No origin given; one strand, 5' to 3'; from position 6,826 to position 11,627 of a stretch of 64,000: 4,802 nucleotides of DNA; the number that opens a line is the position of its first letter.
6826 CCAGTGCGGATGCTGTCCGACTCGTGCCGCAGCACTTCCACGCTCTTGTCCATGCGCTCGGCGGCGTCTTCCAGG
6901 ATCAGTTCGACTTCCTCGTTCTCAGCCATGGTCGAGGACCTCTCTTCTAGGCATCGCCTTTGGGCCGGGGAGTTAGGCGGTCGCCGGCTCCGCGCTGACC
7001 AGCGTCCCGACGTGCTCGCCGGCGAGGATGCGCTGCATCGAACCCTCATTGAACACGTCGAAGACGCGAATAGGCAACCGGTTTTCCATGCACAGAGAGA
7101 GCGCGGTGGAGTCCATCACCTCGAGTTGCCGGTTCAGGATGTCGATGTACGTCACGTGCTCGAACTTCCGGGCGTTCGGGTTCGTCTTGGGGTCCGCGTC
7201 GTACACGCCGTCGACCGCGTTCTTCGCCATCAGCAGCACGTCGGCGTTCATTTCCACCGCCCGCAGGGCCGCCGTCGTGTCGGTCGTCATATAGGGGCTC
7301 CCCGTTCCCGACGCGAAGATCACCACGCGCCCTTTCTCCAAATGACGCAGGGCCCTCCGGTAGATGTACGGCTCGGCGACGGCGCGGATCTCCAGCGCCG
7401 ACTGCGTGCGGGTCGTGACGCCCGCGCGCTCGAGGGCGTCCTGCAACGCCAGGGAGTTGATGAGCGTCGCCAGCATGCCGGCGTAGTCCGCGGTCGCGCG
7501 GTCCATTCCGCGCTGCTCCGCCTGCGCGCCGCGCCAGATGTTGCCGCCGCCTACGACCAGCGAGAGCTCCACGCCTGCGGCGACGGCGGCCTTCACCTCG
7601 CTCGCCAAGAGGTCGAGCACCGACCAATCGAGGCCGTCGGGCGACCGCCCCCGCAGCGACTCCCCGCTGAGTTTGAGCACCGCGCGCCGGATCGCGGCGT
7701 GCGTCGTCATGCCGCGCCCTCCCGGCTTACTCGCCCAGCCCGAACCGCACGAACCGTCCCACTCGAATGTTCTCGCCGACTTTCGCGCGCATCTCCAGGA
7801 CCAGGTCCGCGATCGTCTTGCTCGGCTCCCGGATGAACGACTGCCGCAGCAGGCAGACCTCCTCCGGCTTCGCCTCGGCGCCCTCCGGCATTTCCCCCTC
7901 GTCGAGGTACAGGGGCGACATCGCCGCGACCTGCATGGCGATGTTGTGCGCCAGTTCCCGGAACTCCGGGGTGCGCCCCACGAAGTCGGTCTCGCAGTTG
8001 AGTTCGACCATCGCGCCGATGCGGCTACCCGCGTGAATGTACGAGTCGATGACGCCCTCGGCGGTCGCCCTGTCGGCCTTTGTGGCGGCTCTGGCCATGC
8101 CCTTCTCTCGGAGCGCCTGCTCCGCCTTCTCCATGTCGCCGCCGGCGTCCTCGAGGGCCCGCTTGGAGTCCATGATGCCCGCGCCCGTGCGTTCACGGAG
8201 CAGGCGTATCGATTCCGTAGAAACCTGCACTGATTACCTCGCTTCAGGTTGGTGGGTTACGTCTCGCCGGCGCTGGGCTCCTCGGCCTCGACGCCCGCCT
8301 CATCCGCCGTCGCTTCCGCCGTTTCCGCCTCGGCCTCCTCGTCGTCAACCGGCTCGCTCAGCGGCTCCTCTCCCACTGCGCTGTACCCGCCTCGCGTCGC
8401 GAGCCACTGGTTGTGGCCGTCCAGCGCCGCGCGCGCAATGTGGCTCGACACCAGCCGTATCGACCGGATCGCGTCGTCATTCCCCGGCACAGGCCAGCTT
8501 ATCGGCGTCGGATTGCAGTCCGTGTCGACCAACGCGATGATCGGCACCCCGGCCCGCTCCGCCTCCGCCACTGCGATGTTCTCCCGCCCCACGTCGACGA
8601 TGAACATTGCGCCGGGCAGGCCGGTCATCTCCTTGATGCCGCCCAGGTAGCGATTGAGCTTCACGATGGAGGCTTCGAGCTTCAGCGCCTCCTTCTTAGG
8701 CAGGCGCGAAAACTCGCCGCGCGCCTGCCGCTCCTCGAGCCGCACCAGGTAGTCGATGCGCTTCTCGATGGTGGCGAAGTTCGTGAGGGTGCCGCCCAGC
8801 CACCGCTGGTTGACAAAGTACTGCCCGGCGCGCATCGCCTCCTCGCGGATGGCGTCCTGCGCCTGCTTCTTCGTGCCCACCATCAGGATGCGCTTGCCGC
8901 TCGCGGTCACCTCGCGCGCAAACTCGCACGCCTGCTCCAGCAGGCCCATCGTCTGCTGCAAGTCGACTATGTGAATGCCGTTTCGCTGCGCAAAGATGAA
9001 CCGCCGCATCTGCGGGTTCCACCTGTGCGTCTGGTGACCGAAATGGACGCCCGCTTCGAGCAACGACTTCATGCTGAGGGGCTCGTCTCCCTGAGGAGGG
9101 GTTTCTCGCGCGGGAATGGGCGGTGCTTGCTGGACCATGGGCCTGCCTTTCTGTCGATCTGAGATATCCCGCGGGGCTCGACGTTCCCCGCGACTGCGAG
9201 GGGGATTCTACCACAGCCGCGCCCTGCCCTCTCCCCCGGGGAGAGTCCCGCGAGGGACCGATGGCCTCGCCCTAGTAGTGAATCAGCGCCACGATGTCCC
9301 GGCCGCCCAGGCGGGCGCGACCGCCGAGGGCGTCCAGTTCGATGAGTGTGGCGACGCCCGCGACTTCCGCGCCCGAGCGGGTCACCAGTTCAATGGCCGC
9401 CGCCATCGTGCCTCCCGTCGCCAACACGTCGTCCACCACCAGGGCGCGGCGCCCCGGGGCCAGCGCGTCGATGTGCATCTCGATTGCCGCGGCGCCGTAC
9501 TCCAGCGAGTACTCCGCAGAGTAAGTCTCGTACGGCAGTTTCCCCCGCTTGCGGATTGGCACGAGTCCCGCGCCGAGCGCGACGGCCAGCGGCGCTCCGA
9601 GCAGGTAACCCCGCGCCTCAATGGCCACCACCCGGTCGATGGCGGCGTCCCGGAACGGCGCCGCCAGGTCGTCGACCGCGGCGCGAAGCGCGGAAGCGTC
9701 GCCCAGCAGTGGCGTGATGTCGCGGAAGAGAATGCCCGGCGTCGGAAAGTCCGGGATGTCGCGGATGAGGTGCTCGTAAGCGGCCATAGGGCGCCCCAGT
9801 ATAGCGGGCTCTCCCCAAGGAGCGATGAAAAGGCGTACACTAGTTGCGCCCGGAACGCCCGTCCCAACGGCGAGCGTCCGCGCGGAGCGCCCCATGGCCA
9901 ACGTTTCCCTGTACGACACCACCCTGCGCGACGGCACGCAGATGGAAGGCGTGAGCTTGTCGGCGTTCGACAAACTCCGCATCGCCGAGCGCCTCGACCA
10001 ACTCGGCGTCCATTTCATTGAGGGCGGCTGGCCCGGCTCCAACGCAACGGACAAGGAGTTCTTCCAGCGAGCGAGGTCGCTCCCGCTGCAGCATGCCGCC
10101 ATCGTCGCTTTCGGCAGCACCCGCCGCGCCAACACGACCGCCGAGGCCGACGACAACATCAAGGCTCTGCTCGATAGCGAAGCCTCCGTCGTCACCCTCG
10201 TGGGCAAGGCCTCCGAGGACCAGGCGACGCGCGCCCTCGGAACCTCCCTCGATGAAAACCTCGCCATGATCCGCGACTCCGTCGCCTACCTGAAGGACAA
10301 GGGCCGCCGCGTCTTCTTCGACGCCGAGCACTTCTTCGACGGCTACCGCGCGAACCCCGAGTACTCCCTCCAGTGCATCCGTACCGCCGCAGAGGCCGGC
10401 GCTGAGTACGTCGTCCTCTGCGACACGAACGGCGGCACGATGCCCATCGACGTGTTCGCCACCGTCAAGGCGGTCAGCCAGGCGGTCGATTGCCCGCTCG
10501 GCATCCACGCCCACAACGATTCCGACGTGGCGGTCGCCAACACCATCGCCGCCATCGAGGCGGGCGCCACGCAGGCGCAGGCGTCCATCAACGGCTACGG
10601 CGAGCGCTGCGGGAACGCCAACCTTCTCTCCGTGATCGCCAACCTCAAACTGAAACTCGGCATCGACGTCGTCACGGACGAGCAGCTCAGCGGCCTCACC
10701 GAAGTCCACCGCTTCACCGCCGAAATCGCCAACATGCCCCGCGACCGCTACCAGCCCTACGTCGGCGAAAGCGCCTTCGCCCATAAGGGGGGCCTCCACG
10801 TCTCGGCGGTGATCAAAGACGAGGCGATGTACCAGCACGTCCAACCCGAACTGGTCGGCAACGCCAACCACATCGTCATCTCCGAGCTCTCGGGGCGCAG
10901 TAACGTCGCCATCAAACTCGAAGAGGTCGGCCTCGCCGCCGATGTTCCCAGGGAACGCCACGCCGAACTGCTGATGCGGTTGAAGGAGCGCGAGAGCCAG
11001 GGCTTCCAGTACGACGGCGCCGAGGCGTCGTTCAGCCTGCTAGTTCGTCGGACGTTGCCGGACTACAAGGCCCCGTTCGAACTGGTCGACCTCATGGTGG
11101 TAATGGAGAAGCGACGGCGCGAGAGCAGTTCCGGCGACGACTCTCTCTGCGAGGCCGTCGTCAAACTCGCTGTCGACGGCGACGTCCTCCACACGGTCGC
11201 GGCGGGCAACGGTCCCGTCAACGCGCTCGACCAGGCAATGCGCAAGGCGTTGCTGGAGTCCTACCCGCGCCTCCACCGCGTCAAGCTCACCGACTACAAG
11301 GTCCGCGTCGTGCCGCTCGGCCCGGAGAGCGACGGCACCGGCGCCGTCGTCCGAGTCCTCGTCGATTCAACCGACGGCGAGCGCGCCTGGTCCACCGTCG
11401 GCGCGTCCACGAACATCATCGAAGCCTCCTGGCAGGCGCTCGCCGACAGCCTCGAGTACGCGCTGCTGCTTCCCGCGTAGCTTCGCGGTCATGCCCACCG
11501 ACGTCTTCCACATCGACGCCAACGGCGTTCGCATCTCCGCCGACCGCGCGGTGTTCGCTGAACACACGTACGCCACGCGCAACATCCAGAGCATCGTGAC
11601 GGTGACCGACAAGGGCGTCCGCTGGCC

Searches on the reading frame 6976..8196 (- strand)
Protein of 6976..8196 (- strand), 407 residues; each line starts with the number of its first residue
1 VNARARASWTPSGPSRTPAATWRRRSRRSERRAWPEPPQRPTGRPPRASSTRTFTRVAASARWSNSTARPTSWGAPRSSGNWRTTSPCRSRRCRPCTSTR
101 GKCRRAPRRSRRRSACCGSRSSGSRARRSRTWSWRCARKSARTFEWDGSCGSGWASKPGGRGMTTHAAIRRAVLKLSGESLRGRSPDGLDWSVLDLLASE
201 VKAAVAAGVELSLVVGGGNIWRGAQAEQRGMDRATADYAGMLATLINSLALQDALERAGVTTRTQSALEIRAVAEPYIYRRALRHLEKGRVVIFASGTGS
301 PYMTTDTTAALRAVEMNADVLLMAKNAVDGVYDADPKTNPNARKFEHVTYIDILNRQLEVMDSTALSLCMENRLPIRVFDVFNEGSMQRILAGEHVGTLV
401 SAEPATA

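Call 73: search_protein_families(library=ncbifam, proteins=[window:6976-8196:-], max_evalue=1e-30)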
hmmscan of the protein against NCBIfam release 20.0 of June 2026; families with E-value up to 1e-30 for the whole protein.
window:6976-8196:- (407 aa): 1 family
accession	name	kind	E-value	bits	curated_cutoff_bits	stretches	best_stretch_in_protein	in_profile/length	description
TIGR02075.1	pyrH_bact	equivalog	3.9e-93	311.4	243.9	1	170-401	2-233/233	UMP kinase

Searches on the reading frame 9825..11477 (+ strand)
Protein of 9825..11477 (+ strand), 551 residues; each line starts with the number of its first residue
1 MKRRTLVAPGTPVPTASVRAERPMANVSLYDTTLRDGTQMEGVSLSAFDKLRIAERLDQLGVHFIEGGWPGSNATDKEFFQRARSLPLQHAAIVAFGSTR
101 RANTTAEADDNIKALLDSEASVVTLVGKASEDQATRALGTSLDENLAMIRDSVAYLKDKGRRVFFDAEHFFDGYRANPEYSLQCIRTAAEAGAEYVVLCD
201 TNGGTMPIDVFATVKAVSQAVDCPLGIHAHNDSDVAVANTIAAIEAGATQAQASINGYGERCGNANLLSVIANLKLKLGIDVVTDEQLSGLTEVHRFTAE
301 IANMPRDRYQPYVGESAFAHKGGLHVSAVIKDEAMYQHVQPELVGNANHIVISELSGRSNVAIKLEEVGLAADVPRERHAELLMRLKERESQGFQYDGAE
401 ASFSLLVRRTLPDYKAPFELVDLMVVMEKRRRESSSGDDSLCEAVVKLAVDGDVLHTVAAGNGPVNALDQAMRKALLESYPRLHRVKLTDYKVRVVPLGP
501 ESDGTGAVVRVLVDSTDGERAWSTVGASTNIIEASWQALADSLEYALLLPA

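Call 73: search_protein_families(library=ncbifam, proteins=[window:9825-11477:+], max_evalue=1e-30)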
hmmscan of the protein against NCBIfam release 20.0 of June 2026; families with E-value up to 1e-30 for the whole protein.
window:9825-11477:+ (551 aa): 13 families
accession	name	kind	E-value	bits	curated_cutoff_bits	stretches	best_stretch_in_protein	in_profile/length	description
TIGR00977.1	citramal_synth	equivalog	1.5e-209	696.7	450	1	27-548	2-518/526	citramalate synthase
NF002085.0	PRK00915.1-2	subfamily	7.5e-87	292.2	517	1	21-545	8-498/504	2-isopropylmalate synthase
TIGR02090.1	LEU1_arch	subfamily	8.3e-74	248.9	484.75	1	27-393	1-351/363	isopropylmalate/citramalate/homocitrate synthases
NF002086.0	PRK00915.1-3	equivalog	2.8e-73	247.2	532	1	25-544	5-499/516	2-isopropylmalate synthase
TIGR00973.1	leuA_bact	equivalog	3e-68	230.5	598.7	1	27-543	2-493/494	2-isopropylmalate synthase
TIGR02660.1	nifV_homocitr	equivalog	1.6e-65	221.8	462.9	1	27-388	2-347/365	homocitrate synthase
NF002088.0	PRK00915.1-5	equivalog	4.2e-65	220.2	697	1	24-540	1-492/514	2-isopropylmalate synthase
TIGR02146.1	LysS_fung_arch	equivalog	5.3e-63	213.3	413.55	1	30-372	2-330/344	homocitrate synthase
NF041069.1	IPMS_Sufob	equivalog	3.5e-61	207.6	600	1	28-393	2-353/371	isopropylmalate synthase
NF002084.0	PRK00915.1-1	equivalog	1.3e-60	205.4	748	1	26-543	4-496/523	2-isopropylmalate synthase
NF002087.0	PRK00915.1-4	equivalog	2.2e-60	204.6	729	1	26-543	6-499/516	2-isopropylmalate synthase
NF042434.1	IPMS_Lepto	equivalog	1.2e-41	142.9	500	1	26-390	5-370/374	2-isopropylmalate synthase LeuA2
NF042433.1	CitmalDyn_Leptosp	equivalog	8.4e-41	140.1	950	1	24-500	5-463/514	(R)-citramalate synthase CimA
